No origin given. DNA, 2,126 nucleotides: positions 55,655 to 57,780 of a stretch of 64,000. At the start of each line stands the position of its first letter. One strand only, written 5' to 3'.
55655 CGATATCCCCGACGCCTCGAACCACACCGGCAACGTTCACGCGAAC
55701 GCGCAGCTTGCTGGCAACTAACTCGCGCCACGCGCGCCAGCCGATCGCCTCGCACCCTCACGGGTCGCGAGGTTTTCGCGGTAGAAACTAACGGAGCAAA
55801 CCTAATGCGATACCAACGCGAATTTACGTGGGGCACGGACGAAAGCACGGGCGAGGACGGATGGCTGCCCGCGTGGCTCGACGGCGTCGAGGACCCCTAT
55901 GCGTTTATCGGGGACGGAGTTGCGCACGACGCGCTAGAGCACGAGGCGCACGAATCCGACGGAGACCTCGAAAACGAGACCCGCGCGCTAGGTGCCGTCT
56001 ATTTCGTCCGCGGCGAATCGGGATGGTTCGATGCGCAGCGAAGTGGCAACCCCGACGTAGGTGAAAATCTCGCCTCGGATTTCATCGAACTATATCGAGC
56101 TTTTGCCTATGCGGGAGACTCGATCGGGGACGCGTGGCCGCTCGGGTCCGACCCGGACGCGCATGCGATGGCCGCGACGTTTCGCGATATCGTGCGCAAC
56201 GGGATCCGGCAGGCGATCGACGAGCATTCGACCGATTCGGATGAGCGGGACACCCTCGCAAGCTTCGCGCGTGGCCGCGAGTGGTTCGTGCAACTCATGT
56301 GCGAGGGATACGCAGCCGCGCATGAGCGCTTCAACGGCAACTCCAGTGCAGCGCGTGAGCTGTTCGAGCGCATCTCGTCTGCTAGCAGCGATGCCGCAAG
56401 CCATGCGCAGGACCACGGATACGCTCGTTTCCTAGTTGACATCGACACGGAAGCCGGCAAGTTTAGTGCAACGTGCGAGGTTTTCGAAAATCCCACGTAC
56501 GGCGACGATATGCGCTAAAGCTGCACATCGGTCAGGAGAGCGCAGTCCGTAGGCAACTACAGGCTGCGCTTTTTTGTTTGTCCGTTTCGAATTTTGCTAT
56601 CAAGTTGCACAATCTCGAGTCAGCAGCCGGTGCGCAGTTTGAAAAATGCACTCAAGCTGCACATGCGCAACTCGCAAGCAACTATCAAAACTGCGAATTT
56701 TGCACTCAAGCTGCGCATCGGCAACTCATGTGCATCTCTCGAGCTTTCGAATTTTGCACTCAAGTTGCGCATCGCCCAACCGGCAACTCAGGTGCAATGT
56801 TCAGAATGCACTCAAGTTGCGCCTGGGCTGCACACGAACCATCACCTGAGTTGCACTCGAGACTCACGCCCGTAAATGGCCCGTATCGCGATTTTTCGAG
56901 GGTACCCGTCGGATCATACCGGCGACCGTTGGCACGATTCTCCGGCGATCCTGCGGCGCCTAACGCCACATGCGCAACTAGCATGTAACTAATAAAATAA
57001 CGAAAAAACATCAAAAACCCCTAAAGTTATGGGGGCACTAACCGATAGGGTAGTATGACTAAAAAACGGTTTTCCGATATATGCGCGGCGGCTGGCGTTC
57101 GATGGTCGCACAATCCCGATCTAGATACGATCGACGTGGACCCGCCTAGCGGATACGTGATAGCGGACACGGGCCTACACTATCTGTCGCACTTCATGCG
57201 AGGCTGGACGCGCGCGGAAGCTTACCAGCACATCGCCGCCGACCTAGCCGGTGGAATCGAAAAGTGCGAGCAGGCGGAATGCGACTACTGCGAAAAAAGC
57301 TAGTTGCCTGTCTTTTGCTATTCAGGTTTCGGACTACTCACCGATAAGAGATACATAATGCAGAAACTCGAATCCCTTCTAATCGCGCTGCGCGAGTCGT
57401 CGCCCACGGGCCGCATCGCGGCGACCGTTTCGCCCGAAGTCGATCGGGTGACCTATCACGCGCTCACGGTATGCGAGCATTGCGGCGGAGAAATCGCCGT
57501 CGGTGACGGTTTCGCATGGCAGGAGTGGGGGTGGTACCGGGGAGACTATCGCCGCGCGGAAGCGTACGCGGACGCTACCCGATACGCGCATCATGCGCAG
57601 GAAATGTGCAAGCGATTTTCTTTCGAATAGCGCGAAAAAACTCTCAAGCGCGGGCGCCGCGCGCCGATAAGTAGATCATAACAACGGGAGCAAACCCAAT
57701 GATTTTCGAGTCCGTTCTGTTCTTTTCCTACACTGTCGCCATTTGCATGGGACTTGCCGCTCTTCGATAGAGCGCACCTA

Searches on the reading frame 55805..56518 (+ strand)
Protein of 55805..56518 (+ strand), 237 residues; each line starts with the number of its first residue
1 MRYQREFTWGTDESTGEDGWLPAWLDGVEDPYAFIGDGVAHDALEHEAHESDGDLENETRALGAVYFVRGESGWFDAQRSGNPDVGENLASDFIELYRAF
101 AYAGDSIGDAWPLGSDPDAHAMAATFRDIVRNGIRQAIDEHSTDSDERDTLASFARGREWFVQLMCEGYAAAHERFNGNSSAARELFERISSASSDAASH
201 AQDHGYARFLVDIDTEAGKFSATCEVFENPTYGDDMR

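Call 13: search_protein_families(library=pfam, proteins=[window:55805-56518:+], max_evalue=0.001)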
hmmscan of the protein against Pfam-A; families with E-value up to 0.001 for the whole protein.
window:55805-56518:+ (237 aa): 0 families

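Call 16: search_dna_similar(query=window:55805-56518:+, collection=phages, mode=protein, max_rows=20, max_evalue=0.001)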
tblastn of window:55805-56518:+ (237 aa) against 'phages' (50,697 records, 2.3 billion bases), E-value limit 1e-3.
No match.

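Call 18: find_related_loci(query=window:55805-56518:+, collection=viral_contigs, flank=6000)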
Query window:55805-56518:+ (237 aa) in viral_contigs; peptide patterns used: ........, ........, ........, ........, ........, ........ (x = any residue, [..] = any of these).
4 stretches matched a pattern; 1 encode a relative of the query (tblastn E <= 1e-3); 1 distinct loci.
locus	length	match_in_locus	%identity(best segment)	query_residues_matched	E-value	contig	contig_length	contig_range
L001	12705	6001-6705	78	1-236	2e-122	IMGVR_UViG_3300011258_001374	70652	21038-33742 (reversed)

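Call 38: search_protein_families(library=phrogs, proteins=[window:55805-56518:+], max_evalue=0.01)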
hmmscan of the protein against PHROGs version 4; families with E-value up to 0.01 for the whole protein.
window:55805-56518:+ (237 aa): 1 family
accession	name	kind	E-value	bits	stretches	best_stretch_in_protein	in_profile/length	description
phrog_7111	-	unknown function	6.6e-14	53.3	1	34-192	30-188/224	-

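Call 48: find_related_loci(query=window:55805-56518:+, collection=metagenome_contigs, flank=10000)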
Query window:55805-56518:+ (237 aa) in metagenome_contigs; peptide patterns used: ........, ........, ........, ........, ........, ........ (x = any residue, [..] = any of these).
180 stretches matched a pattern, but none encodes a relative of the query by tblastn (E <= 1e-3).

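Call 49: find_homologous_proteins(query=window:55805-56518:+, max_evalue=0.001)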
Query window:55805-56518:+ (237 aa): 7 proteins with E <= 0.001 among 579 candidates.
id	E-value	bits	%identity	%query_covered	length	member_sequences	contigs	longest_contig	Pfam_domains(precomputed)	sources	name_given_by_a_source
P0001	2.7e-156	536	100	100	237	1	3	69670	-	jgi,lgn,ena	-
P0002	3.0e-117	408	78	100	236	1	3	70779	-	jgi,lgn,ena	-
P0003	2.3e-108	379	73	100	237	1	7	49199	-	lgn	-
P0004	3.7e-87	310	63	98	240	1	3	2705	-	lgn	-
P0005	6.9e-81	289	57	99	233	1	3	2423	-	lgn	-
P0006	5.7e-72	260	57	98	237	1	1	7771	-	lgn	-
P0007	5.8e-63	231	50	99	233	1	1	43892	-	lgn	-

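Call 50: find_encoding_contigs(protein=P0003, flank=10000, max_places=3)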
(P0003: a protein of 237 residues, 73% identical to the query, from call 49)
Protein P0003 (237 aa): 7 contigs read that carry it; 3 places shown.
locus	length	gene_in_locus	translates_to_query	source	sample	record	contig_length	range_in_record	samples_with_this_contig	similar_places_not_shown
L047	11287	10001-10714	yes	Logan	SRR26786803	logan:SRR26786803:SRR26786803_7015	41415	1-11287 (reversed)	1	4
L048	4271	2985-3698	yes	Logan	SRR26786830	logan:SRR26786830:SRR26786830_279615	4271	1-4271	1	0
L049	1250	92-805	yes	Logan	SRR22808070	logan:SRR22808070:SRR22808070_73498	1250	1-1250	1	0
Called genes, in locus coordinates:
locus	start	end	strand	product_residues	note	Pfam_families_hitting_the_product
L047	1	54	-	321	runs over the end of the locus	-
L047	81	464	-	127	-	-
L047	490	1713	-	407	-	-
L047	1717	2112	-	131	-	PF14550:Peptidase_S78_2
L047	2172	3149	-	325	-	PF04233:Phage_Mu_F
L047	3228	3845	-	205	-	PF20557:DnaT_2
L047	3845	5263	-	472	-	PF06074:Portal_Mu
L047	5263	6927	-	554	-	PF17289:Terminase_6C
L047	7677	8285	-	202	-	-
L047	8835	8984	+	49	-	-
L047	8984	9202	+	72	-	-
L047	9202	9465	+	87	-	-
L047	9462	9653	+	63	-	-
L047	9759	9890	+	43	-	-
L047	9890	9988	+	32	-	-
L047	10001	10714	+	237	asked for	-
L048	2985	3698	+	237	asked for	-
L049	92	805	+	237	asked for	-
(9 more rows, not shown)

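Call 51: find_encoding_contigs(protein=P0007, flank=10000, max_places=2)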
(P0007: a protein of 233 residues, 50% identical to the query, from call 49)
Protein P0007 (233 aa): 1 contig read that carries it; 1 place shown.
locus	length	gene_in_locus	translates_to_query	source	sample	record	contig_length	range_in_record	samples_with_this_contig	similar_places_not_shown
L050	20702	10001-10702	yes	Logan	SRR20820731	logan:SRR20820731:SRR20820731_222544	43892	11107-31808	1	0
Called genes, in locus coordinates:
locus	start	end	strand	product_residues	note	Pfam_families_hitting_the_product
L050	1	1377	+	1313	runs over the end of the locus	-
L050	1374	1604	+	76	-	-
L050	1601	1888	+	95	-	-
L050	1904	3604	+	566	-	PF22530:Terminase-T7_RNaseH-like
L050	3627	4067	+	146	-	-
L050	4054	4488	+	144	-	-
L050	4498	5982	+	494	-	PF26696:PTL_trimer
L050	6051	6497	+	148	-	-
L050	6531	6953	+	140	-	-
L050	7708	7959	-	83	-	PF14373:Imm_superinfect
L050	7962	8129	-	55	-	-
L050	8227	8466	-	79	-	PF01402:RHH_1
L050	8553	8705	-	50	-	-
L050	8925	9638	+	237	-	-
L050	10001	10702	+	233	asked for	-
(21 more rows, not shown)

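Call 52: find_encoding_contigs(protein=P0006, flank=10000, max_places=2)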
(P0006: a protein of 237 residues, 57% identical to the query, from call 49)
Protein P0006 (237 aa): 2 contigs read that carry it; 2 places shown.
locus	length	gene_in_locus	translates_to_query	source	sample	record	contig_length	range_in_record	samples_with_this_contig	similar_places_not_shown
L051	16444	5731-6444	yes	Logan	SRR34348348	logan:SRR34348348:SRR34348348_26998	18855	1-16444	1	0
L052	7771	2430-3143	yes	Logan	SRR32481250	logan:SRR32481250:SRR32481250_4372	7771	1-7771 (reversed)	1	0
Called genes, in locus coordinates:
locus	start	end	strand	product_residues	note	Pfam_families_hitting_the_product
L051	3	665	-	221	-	?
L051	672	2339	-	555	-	PF17289:Terminase_6C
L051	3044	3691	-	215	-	-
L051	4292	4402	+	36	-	-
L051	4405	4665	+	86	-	-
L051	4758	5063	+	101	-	-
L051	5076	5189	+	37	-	-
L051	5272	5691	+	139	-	-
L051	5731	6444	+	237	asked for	-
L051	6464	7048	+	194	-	-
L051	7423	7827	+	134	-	-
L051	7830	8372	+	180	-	-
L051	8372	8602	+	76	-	-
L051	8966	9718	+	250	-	-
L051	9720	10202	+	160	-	PF10263:SprT-like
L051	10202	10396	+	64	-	-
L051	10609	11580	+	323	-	PF00145:DNA_methylase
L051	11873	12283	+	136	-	-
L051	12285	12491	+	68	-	-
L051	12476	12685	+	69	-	-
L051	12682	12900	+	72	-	-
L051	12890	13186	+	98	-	-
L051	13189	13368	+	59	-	-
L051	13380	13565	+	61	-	-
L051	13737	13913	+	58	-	-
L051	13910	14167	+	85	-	-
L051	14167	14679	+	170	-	PF16473:Rv2179c-like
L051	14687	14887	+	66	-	-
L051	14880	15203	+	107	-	-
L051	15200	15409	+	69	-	-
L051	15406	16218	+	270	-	PF00303:Thymidylat_synt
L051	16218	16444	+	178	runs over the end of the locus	-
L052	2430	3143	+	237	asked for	-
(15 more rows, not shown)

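Call 56: find_encoding_contigs(protein=P0004, flank=10000, max_places=3)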
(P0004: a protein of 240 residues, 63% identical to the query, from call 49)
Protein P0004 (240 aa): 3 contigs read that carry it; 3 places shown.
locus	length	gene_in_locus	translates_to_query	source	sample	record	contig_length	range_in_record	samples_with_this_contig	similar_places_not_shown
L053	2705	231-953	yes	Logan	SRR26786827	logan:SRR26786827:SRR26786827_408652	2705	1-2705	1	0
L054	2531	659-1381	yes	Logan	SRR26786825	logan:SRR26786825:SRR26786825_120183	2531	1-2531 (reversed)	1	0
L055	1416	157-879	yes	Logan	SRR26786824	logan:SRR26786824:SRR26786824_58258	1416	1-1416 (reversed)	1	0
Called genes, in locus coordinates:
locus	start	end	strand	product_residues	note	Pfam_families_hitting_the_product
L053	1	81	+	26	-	?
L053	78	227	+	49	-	-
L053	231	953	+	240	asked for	-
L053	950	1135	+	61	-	-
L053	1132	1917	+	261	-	PF17338:GP88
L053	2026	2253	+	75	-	-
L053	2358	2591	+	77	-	-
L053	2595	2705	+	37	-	?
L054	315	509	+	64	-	-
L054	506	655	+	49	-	-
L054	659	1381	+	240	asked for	-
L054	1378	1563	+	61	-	-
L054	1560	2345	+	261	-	PF17338:GP88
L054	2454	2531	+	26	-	?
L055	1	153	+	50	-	?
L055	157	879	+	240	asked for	-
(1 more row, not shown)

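Call 57: find_encoding_contigs(protein=P0005, flank=10000, max_places=3)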
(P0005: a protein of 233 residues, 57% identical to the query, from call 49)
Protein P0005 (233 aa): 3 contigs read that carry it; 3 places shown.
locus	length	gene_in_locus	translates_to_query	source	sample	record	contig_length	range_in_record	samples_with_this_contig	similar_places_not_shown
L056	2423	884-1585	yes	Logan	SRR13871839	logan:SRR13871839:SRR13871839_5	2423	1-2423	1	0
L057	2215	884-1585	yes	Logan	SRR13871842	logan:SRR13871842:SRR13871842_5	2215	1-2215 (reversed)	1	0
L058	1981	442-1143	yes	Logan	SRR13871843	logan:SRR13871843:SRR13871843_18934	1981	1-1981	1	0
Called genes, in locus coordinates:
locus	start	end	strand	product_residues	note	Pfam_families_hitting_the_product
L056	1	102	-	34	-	?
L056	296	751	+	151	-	-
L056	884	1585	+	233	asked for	-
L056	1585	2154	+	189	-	-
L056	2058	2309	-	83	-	-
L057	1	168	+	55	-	?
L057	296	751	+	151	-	-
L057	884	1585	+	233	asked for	-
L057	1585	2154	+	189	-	-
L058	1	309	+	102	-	?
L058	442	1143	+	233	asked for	-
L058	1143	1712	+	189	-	-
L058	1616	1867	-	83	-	-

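Call 58: find_encoding_contigs(protein=P0001, flank=10000, max_places=3)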
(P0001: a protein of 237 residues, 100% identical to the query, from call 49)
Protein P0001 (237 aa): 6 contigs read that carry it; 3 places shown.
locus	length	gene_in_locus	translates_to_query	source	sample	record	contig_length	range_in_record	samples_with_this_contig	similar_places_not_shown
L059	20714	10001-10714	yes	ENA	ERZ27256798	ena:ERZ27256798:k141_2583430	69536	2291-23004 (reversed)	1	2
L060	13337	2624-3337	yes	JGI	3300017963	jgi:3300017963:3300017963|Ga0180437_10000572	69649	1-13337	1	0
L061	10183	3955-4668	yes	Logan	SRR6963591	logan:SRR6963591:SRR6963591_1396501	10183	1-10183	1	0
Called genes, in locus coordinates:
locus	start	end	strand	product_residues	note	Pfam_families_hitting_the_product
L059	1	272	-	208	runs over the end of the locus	PF20557:DnaT_2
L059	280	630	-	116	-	-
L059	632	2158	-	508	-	-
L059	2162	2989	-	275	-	-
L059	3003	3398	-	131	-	PF23140:Gp80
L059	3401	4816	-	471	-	PF06074:Portal_Mu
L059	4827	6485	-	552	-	PF17289:Terminase_6C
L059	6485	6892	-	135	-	-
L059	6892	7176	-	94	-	-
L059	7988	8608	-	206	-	-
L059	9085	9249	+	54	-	-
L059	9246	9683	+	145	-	-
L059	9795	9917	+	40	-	-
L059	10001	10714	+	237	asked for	-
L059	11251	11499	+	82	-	-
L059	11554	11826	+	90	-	-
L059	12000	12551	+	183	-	-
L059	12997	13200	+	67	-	-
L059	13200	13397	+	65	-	-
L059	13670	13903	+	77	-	-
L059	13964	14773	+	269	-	PF17338:GP88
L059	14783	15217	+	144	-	-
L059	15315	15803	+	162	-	PF10263:SprT-like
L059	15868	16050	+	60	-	-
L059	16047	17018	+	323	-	PF00145:DNA_methylase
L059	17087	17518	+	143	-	-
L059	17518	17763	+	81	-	-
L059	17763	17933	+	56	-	-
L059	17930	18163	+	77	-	-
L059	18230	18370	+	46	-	-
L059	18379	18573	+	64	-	-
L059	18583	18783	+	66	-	-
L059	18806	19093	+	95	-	-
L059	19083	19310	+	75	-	-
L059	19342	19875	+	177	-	PF16473:Rv2179c-like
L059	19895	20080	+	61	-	PF02954:HTH_8 (weak)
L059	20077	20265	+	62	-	-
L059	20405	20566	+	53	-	-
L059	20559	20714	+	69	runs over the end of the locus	-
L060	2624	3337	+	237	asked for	-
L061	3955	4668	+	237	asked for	-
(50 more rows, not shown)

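Call 67: search_protein_families(library=pfam, proteins=[L059:6485-6892:-, L059:19895-20080:+], max_evalue=10)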
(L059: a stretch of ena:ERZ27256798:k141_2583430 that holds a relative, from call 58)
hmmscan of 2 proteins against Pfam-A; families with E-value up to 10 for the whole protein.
L059:6485-6892:- (135 aa): 0 families

L059:19895-20080:+ (61 aa): 2 families
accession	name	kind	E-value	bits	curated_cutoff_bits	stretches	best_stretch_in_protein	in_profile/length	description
PF02954.25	HTH_8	-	8.3e-07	29.1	22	1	14-47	3-36/42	Bacterial regulatory protein, Fis family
PF13551.12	HTH_29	-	0.15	12.6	28.1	1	29-52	11-35/64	Winged helix-turn helix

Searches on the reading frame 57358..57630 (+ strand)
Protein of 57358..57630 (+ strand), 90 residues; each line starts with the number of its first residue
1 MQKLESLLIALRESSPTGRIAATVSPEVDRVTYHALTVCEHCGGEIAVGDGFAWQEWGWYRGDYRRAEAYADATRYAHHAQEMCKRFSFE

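Call 29: search_protein_families(library=pfam, proteins=[window:57358-57630:+], max_evalue=0.1)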
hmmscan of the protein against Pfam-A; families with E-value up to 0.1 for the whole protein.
window:57358-57630:+ (90 aa): 1 family
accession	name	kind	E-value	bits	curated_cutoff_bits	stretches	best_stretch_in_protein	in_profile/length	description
PF12172.15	zf-ChsH2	-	0.072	13.3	23.2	0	29-45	18-34/37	ChsH2, rubredoxin-like zinc ribbon domain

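Call 38: search_protein_families(library=phrogs, proteins=[window:57358-57630:+], max_evalue=0.01)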
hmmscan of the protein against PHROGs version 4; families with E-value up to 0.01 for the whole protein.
window:57358-57630:+ (90 aa): 0 families
